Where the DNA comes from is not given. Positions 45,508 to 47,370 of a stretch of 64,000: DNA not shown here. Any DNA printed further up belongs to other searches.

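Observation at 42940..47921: Tightly coupled Ku - LigD(ligase) - LigD(polymerase) - SNF2 helicase - DeoC module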

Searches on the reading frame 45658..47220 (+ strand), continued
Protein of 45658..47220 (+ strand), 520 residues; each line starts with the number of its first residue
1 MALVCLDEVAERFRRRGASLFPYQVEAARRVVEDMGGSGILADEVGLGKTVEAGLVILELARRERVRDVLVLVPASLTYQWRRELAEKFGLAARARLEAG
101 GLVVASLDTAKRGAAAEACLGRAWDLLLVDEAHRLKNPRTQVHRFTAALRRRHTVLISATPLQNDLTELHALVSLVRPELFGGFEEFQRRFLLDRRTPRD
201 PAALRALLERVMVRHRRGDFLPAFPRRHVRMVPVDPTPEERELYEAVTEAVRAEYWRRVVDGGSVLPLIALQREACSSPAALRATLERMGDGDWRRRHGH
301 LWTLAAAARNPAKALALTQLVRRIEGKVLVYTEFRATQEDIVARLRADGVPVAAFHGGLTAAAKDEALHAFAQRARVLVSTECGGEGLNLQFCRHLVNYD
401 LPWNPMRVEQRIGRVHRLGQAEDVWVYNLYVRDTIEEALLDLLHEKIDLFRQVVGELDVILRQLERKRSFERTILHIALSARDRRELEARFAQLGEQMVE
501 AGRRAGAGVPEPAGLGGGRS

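Call 20: find_encoding_contigs(protein=P0022, flank=10000, max_places=2)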
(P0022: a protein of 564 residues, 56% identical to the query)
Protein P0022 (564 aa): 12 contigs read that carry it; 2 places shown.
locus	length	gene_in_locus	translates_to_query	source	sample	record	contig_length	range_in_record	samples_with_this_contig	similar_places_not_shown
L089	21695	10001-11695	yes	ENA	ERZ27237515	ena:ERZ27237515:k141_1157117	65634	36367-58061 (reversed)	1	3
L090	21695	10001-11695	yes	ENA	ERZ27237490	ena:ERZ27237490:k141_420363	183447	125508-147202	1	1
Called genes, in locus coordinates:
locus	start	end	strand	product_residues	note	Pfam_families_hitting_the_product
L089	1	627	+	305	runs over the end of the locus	-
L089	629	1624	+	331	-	PF00528:BPD_transp_1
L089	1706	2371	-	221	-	-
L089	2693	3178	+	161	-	PF13840:ACT_7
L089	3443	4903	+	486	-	PF00278:Orn_DAP_Arg_deC, PF02784:Orn_Arg_deC_N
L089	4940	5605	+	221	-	PF02163:Peptidase_M50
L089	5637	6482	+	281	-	PF02616:SMC_ScpA (weak)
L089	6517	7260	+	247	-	PF04079:SMC_ScpB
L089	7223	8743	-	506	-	PF01464:SLT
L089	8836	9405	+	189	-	PF09579:Spore_YtfJ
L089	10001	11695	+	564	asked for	PF04851:ResIII, PF00176:SNF2-rel_dom, PF00270:DEAD (weak), PF00271:Helicase_C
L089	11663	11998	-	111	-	PF01638:HxlR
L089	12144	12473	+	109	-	PF00085:Thioredoxin, PF00578:AhpC-TSA (weak), PF08534:Redoxin (weak), PF13905:Thioredoxin_8 (faint), PF13899:Thioredoxin_7 (faint), PF13098:Thioredoxin_2, PF04756:OST3_OST6 (weak), PF13728:TraF (weak)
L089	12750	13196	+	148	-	PF10604:Polyketide_cyc2, PF03364:Polyketide_cyc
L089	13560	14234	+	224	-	PF01842:ACT, PF22629:ACT_AHAS_ss, PF18462:DUF5612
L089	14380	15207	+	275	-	PF04962:KduI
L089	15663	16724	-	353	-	PF02129:Peptidase_S15 (faint), PF00561:Abhydrolase_1, PF12146:Hydrolase_4, PF12697:Abhydrolase_6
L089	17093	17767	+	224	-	PF07291:MauE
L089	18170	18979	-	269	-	PF06790:UPF0259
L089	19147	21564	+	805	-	PF00270:DEAD, PF00271:Helicase_C, PF22982:WHD_HRQ1, PF09369:MZB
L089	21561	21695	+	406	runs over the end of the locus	PF13482:RNase_H_2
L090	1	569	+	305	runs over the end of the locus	-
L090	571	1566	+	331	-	PF00528:BPD_transp_1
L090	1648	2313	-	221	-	-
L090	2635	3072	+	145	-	PF13840:ACT_7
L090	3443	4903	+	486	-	PF00278:Orn_DAP_Arg_deC, PF02784:Orn_Arg_deC_N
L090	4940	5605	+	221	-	PF02163:Peptidase_M50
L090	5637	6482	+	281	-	PF02616:SMC_ScpA (weak)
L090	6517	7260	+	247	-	PF04079:SMC_ScpB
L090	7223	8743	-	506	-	PF01464:SLT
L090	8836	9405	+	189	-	PF09579:Spore_YtfJ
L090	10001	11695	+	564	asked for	PF04851:ResIII, PF00176:SNF2-rel_dom, PF00270:DEAD (weak), PF00271:Helicase_C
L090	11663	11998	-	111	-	PF01638:HxlR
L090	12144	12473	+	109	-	PF00085:Thioredoxin, PF00578:AhpC-TSA (weak), PF08534:Redoxin (weak), PF13905:Thioredoxin_8 (faint), PF13899:Thioredoxin_7 (faint), PF13098:Thioredoxin_2, PF04756:OST3_OST6 (weak), PF13728:TraF (weak)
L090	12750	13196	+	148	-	PF10604:Polyketide_cyc2, PF03364:Polyketide_cyc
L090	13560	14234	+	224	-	PF01842:ACT, PF22629:ACT_AHAS_ss, PF18462:DUF5612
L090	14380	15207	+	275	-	PF04962:KduI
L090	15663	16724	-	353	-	PF02129:Peptidase_S15 (faint), PF00561:Abhydrolase_1, PF12146:Hydrolase_4, PF12697:Abhydrolase_6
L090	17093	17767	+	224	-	PF07291:MauE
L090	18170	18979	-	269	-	PF06790:UPF0259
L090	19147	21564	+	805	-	PF00270:DEAD, PF00271:Helicase_C, PF22982:WHD_HRQ1, PF09369:MZB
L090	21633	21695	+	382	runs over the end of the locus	PF13482:RNase_H_2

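Call 31: find_related_loci(query=window:45658-47220:+, collection=metagenome_contigs, flank=8000)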
Query window:45658-47220:+ (520 aa) in metagenome_contigs; peptide patterns used: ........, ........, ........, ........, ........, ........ (x = any residue, [..] = any of these).
600 stretches matched a pattern (row limit reached: there are more); 551 encode a relative of the query (tblastn E <= 1e-3); the best 80 are kept; 80 distinct loci.
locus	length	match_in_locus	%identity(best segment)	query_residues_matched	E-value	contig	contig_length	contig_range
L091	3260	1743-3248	43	3-499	1e-135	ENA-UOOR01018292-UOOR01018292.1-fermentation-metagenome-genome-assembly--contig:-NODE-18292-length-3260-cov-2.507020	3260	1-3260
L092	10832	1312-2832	41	21-520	3e-123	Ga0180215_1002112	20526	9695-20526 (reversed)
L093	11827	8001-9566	43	3-515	2e-122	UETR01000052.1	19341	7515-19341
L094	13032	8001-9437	44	22-496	9e-121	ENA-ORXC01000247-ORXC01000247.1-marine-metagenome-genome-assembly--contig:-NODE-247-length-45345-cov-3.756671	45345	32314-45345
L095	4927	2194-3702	44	16-501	5e-120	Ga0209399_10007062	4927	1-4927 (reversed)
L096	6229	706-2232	42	3-501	1e-118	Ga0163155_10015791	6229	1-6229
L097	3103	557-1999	41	20-495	4e-122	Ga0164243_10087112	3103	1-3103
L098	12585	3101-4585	42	23-504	8e-118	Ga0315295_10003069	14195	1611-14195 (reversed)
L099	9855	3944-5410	44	20-501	3e-116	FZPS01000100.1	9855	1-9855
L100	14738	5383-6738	41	23-473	3e-115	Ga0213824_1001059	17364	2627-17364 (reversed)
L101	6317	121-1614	46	16-501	1e-113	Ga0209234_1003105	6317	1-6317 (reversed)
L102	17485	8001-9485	39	21-508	2e-113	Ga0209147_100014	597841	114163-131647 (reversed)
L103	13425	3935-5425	45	17-501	6e-113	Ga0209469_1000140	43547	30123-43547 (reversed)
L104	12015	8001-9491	45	17-501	6e-113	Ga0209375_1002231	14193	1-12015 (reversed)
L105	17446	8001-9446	38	23-501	2e-112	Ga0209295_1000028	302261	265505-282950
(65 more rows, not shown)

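Call 34: find_encoding_contigs(protein=P0063, flank=7000, max_places=1)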
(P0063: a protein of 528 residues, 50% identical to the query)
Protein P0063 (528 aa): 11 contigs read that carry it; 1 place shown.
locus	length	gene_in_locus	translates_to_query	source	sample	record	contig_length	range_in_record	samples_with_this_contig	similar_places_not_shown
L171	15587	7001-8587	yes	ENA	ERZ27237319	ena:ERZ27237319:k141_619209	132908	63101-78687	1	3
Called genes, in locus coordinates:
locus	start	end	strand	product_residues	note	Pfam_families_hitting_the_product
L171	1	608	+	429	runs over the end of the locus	PF00278:Orn_DAP_Arg_deC, PF02784:Orn_Arg_deC_N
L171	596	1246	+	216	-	PF02163:Peptidase_M50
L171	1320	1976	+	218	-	-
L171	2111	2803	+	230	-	-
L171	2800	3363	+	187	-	PF04079:SMC_ScpB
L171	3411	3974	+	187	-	-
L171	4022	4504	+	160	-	PF09579:Spore_YtfJ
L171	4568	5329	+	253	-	PF02735:Ku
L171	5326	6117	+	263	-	PF01068:DNA_ligase_A_M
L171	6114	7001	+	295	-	PF21686:LigD_Prim-Pol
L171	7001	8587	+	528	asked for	PF04851:ResIII (weak), PF00176:SNF2-rel_dom, PF00271:Helicase_C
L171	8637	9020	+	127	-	PF00581:Rhodanese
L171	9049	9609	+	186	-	-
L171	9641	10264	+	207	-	PF07670:Gate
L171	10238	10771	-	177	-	PF07670:Gate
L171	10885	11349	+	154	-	PF14588:YjgF_endoribonc, PF01042:Ribonuc_L-PSP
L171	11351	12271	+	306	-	PF01479:S4, PF00849:PseudoU_synth_2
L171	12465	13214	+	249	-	PF01729:QRPTase_C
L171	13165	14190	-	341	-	-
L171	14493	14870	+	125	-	PF07736:CM_1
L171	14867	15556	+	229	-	PF02224:Cytidylate_kin, PF13189:Cytidylate_kin2, PF13238:AAA_18 (faint), PF01202:SKI (faint), PF13207:AAA_17 (faint)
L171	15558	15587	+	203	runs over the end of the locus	PF01553:Acyltransferase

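Call 35: find_encoding_contigs(protein=P0073, flank=7000, max_places=1)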
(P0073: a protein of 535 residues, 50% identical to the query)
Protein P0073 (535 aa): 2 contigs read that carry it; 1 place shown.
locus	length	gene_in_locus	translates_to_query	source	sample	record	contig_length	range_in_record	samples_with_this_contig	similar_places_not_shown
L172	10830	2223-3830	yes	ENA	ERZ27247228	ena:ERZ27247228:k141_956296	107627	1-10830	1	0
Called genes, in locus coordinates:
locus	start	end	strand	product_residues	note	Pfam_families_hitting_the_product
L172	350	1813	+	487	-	PF00239:Resolvase, PF07508:Recombinase, PF13408:Zn_ribbon_recom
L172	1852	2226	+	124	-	PF09579:Spore_YtfJ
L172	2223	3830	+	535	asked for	PF00270:DEAD (weak), PF04851:ResIII, PF00176:SNF2-rel_dom, PF00271:Helicase_C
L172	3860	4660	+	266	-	PF01790:LGT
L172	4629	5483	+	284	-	PF02569:Pantoate_ligase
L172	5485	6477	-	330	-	PF11258:DUF3048, PF17479:DUF3048_C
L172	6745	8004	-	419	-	PF01336:tRNA_anti-codon (weak), PF00152:tRNA-synt_2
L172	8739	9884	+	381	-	PF02771:Acyl-CoA_dh_N, PF02770:Acyl-CoA_dh_M, PF00441:Acyl-CoA_dh_1, PF08028:Acyl-CoA_dh_2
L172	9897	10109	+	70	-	PF00364:Biotin_lipoyl, PF25917:BSH_RND, PF25973:BSH_CzcB (faint), PF25984:BSH_YknX (faint), PF26077:BSH_Fcp1 (faint)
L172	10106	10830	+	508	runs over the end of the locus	PF01039:Carboxyl_trans, PF06833:MdcE (faint), PF03255:ACCA (weak)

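Call 36: find_encoding_contigs(protein=P0058, flank=7000, max_places=1)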
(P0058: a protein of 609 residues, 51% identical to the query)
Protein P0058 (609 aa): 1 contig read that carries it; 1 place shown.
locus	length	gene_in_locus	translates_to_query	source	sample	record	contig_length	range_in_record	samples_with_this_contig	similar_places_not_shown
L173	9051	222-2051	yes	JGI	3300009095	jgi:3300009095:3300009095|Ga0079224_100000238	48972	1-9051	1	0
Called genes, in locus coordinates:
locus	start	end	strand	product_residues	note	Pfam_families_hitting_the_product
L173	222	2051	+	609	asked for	PF00176:SNF2-rel_dom, PF00270:DEAD (weak), PF04851:ResIII, PF00271:Helicase_C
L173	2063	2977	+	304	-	-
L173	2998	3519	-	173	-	PF00132:Hexapep (weak), PF14602:Hexapep_2 (faint), PF25087:GMPPB_C (faint), PF25084:LbH_EIF2B (weak), PF00132:Hexapep (weak)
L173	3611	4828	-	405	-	-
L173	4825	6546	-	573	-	PF04851:ResIII, PF00176:SNF2-rel_dom, PF00270:DEAD (faint), PF00271:Helicase_C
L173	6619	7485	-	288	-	PF07454:SpoIIP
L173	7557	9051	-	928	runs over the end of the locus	PF03699:UPF0182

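Call 37: find_encoding_contigs(protein=P0020, flank=7000, max_places=1)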
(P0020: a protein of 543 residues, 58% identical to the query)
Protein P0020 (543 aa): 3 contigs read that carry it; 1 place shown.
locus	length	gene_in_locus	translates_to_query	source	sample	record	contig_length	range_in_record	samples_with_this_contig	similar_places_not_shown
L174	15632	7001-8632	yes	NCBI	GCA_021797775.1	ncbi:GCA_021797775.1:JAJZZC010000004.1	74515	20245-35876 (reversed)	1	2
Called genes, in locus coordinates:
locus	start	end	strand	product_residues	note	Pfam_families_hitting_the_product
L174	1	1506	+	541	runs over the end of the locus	PF04079:SMC_ScpB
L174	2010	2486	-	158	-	PF01464:SLT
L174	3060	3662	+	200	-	PF11167:DUF2953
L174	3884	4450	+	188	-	PF09579:Spore_YtfJ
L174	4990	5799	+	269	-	PF02735:Ku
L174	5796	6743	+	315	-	PF21686:LigD_Prim-Pol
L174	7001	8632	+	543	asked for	PF04851:ResIII, PF00176:SNF2-rel_dom, PF00270:DEAD, PF13872:AAA_34 (faint), PF00271:Helicase_C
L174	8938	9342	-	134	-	PF01638:HxlR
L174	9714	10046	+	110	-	PF00085:Thioredoxin, PF14595:Thioredoxin_9 (weak), PF00578:AhpC-TSA (weak), PF13098:Thioredoxin_2, PF13905:Thioredoxin_8 (faint)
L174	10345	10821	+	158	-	PF10604:Polyketide_cyc2, PF03364:Polyketide_cyc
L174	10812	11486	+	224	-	PF01842:ACT, PF22629:ACT_AHAS_ss, PF18462:DUF5612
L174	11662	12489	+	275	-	PF04962:KduI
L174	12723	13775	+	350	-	PF01408:GFO_IDH_MocA, PF02894:GFO_IDH_MocA_C, PF22725:GFO_IDH_MocA_C3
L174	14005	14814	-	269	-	PF00106:adh_short, PF08659:KR (weak), PF23441:SDR, PF13561:adh_short_C2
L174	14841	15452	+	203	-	-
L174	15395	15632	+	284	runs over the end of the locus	PF07291:MauE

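Call 49: search_solved_structures(query=window:45658-47220:+, max_evalue=1e-10)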
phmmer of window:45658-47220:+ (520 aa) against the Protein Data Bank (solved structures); distinct sequences matched with E-value up to 1e-10: 80 (the best 60 are shown).
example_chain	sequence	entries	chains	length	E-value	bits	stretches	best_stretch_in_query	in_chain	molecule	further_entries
8so8_A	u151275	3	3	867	8.3e-39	136.6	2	326-452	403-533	RNA polymerase-associated protein RapA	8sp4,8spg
6bog_A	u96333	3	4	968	1.3e-38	136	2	326-452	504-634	RNA polymerase-associated protein RapA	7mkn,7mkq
7m8e_F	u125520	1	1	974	1.3e-38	136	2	326-452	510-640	RNA polymerase-associated protein RapA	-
4s20_K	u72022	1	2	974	1.6e-38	135.7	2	326-452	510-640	RNA polymerase-associated protein RapA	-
8t0l_F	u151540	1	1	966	6.7e-38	133.6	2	326-452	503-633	RNA polymerase-associated protein RapA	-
6ryr_W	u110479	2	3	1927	1.2e-36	129.4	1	119-454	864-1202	Chromodomain-helicase-DNA-binding protein 4,Chromodomain-helicase-DNA-binding protein 4,Ch | Chromodomain-helicase-DNA-binding protein 4,CHD4,Chromodomain-helic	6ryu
1z63_A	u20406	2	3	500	1.9e-33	118.9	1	18-466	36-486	Helicase of the snf2/rad54 family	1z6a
9ear_W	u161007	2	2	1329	8.2e-31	110.2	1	121-459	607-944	Chromodomain-helicase-DNA-binding protein 1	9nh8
6pwf_K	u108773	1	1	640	1.1e-30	109.8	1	33-454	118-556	chromatin remodeling factor ISWI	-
3mwy_W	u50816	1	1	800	1.4e-30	109.4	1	123-450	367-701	Chromo domain-containing protein 1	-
9n6h_K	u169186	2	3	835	1.7e-30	109.2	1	123-450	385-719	Chromo domain-containing protein 1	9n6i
9n6k_L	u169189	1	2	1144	4.4e-30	107.8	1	123-450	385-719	Chromo domain-containing protein 1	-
7tn2_W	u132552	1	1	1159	4.5e-30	107.8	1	123-450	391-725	Chromo domain-containing protein 1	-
5jxr_A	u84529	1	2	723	5.8e-30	107.4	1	33-459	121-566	Chromatin-remodeling complex ATPase-like protein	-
9r5s_W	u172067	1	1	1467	9e-30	106.8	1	123-450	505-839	Chromo domain-containing protein 1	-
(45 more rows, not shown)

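Call 50: search_protein_families(library=pfam, proteins=[L087:11716-12726:+, L173:2063-2977:+, L173:3611-4828:-], max_evalue=1)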
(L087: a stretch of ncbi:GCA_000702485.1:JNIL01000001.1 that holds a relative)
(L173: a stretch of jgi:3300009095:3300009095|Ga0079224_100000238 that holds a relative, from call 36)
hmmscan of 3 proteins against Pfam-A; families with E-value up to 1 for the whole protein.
L087:11716-12726:+ (336 aa): 1 family
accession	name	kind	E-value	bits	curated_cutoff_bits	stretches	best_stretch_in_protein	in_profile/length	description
PF11079.13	YqhG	-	1.9e-34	119.3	25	2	132-312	78-251/258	Bacterial protein YqhG of unknown function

L173:2063-2977:+ (304 aa): 1 family
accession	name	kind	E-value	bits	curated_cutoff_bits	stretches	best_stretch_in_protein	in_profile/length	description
PF11079.13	YqhG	-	0.0043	16.5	25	1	66-154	60-149/258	Bacterial protein YqhG of unknown function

L173:3611-4828:- (405 aa): 1 family
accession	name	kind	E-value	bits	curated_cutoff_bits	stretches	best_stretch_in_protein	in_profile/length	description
PF02601.20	Exonuc_VII_L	-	0.75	9.7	35.9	0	135-254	156-265/315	Exonuclease VII, large subunit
